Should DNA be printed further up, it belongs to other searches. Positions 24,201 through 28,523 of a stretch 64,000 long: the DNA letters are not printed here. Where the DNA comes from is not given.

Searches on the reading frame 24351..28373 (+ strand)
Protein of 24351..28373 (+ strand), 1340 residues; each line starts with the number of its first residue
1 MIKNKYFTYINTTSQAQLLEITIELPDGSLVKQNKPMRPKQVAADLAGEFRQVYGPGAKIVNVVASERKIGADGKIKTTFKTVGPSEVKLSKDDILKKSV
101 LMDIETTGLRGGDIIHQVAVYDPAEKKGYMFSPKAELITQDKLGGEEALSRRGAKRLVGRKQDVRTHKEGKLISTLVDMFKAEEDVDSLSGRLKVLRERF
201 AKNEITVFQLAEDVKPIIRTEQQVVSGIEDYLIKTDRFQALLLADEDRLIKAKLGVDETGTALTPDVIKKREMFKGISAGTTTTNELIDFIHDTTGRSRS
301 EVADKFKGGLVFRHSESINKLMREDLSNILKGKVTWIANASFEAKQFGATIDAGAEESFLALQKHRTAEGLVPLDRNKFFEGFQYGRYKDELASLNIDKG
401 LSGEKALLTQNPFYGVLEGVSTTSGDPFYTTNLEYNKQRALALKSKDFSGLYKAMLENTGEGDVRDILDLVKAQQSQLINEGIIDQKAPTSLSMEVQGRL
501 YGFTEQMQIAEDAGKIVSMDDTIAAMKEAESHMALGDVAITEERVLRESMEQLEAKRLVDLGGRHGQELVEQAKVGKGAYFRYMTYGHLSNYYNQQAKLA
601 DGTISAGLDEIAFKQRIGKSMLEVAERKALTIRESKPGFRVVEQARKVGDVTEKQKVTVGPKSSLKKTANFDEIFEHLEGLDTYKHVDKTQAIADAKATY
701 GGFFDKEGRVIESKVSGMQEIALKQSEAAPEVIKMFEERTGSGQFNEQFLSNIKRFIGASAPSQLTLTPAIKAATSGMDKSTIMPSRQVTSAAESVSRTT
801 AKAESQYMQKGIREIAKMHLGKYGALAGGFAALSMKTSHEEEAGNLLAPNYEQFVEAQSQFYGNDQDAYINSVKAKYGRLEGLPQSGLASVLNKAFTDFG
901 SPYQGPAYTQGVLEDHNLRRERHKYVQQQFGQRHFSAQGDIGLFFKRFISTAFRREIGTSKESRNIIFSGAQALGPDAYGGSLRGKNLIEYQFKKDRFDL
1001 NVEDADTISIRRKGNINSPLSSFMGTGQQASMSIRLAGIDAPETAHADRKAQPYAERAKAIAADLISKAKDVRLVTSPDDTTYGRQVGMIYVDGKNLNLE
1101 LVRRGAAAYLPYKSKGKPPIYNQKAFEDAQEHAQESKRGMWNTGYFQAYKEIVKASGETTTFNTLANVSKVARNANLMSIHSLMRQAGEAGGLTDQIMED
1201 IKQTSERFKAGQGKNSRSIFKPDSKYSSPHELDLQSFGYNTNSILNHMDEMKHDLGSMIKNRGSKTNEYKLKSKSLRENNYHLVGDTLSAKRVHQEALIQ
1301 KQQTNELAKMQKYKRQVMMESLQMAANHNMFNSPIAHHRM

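Call 9: search_protein_families(library=phrogs, proteins=[window:24351-28373:+], max_evalue=0.001)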
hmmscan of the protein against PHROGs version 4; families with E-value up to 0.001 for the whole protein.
window:24351-28373:+ (1340 aa): 3 families
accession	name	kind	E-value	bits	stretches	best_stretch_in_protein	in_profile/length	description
phrog_452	-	DNA, RNA and nucleotide metabolism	4.1e-09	37.5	1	1025-1113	89-181/201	endonuclease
phrog_20876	-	DNA, RNA and nucleotide metabolism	5.2e-05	23.4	1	1033-1150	186-308/395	nuclease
phrog_18798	-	unknown function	0.0002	22.7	1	1033-1111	25-105/124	-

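Call 18: search_protein_families(library=pfam, proteins=[window:24351-28373:+], max_evalue=0.01)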
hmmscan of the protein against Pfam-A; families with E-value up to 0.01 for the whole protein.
window:24351-28373:+ (1340 aa): 1 family
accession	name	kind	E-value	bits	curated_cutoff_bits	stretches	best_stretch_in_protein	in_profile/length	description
PF00565.23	SNase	-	6.9e-22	78.4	21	1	1034-1142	2-106/107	Staphylococcal nuclease homologue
